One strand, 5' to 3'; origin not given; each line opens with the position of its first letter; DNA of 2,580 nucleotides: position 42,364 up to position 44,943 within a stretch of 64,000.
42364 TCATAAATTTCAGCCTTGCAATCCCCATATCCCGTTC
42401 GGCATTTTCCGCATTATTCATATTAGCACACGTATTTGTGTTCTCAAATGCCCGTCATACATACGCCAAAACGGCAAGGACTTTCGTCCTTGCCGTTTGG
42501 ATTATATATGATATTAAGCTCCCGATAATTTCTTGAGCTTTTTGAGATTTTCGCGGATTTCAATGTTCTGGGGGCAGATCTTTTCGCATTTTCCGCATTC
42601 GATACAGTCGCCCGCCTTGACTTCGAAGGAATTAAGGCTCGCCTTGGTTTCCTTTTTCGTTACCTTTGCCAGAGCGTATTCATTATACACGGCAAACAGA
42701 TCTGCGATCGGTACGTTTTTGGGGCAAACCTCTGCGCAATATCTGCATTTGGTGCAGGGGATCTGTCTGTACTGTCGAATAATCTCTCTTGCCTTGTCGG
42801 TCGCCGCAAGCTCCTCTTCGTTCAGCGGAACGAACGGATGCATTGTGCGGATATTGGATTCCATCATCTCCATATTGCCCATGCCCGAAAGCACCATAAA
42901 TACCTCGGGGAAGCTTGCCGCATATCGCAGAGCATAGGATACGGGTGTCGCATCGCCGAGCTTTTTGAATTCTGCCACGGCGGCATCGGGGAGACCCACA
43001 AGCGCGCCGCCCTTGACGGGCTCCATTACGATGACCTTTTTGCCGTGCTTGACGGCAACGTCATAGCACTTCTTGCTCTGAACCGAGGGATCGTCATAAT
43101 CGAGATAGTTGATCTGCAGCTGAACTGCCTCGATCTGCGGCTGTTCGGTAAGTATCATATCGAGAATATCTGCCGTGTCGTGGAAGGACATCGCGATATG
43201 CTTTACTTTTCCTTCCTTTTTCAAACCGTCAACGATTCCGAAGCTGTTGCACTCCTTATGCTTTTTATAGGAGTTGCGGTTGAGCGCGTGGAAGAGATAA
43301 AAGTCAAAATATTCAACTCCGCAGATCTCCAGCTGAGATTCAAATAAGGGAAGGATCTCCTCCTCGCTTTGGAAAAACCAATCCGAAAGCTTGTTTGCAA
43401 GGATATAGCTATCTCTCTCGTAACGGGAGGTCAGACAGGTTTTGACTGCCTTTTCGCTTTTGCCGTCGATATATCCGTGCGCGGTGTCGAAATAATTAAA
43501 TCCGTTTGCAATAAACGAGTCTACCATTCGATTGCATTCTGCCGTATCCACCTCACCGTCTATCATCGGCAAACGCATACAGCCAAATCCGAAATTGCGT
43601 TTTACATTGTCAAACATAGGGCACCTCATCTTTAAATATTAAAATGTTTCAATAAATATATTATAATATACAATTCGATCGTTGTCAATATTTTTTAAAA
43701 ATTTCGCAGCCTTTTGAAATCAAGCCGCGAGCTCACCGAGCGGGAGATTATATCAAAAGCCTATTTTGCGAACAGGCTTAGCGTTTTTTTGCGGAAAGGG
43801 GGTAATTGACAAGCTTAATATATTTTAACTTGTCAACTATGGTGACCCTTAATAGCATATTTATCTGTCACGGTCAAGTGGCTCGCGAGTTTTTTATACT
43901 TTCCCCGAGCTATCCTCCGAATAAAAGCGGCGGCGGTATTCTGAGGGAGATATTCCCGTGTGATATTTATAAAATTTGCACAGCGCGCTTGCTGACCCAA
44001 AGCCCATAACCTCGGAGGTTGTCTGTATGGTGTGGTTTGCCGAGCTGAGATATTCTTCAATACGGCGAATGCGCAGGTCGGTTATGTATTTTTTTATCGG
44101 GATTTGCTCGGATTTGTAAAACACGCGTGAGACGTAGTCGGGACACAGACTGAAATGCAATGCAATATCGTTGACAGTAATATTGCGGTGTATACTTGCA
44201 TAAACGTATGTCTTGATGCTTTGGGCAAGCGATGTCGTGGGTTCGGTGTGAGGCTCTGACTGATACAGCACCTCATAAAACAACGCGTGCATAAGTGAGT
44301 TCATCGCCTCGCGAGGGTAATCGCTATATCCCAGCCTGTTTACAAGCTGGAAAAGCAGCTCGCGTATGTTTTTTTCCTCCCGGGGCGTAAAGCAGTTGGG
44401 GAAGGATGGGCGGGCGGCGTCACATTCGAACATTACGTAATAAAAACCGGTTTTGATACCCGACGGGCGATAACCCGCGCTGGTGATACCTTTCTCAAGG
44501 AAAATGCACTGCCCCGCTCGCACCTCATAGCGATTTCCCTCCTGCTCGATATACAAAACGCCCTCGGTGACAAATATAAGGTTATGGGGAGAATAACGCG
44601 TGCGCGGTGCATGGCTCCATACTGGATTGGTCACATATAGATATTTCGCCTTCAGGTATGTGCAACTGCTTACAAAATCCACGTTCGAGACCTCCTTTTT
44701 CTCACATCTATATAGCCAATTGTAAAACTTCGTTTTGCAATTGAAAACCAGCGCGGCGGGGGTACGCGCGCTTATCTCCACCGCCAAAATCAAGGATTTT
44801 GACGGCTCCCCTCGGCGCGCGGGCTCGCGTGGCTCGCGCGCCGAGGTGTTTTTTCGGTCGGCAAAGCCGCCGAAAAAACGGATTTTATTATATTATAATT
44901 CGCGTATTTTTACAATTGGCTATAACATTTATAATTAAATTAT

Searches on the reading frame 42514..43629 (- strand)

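Call 5: search_protein_families(library=pfam, proteins=[window:42514-43629:-], max_evalue=0.1)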
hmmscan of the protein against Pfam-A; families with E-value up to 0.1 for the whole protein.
window:42514-43629:- (371 aa): 17 families
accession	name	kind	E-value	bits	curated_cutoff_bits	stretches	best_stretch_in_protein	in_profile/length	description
PF00248.27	Aldo_ket_red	-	2.5e-38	132.2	24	1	14-281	3-290/291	Aldo/keto reductase family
PF13187.11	Fer4_9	-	2.4e-10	40.7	27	1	292-355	2-50/52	4Fe-4S dicluster domain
PF13746.11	Fer4_18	-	5.7e-09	36.6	27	2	325-363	44-82/114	4Fe-4S dicluster domain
PF13237.11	Fer4_10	-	3e-08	33.9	25.5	1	291-353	8-53/53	4Fe-4S dicluster domain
PF12838.12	Fer4_7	-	7e-08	33.2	27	2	292-356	2-52/52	4Fe-4S dicluster domain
PF13183.11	Fer4_8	-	9.5e-08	32.9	27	1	291-356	4-68/68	4Fe-4S dicluster domain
PF13534.11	Fer4_17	-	1.2e-07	32.6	22.2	1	292-356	2-60/61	4Fe-4S dicluster domain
PF00037.32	Fer4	-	8.3e-07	29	21.1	2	339-355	5-21/24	4Fe-4S binding domain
PF13484.11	Fer4_16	-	9.2e-07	30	30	1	292-355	2-66/66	4Fe-4S double cluster binding domain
PF12837.12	Fer4_6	-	8.3e-06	25.9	25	2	336-353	3-20/24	4Fe-4S binding domain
PF12798.12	Fer4_3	-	1.2e-05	26.2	27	1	342-356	1-15/15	4Fe-4S binding domain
PF14697.11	Fer4_21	-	2.9e-05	24.6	35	1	337-356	3-26/59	4Fe-4S dicluster domain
PF12797.12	Fer4_2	-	5.1e-05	23.4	24.5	1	337-353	5-21/22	4Fe-4S binding domain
PF17179.9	Fer4_22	-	0.00037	21.7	27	0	336-356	75-95/95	4Fe-4S dicluster domain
PF13370.11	Fer4_13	-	0.00058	20.9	24.5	0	341-361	5-25/58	4Fe-4S single cluster domain of Ferredoxin I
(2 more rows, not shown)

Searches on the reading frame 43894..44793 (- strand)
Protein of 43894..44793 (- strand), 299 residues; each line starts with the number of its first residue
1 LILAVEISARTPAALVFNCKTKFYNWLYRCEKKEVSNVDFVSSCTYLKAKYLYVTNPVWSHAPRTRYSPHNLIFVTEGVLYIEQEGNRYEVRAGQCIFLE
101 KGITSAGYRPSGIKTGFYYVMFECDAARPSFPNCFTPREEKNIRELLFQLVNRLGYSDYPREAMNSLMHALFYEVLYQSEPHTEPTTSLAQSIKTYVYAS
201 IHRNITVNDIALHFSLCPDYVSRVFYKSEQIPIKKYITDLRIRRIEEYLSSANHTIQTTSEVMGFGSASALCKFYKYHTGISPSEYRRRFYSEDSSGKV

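Call 5: search_protein_families(library=pfam, proteins=[window:43894-44793:-], max_evalue=0.1)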
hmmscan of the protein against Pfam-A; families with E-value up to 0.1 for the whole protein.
window:43894-44793:- (299 aa): 6 families
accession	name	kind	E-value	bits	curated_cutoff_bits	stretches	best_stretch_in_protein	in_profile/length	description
PF12833.13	HTH_18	-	2.9e-14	53.5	33.6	1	213-289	4-80/80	Helix-turn-helix domain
PF00165.29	HTH_AraC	-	1.3e-06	28.9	26.6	1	264-288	19-42/42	Bacterial regulatory helix-turn-helix proteins, AraC family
PF02311.25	AraC_binding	-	0.00016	21.8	21.1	1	56-154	11-116/135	AraC-like ligand binding domain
PF22200.2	ExsA_N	-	0.00023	22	27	1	70-122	1-51/136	ExsA N-terminal regulatory domain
PF07883.17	Cupin_2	-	0.0017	18.4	27.2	1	71-103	20-52/70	Cupin domain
PF05899.18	Cupin_3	-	0.057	13.6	23.5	0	64-104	20-61/74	EutQ-like cupin domain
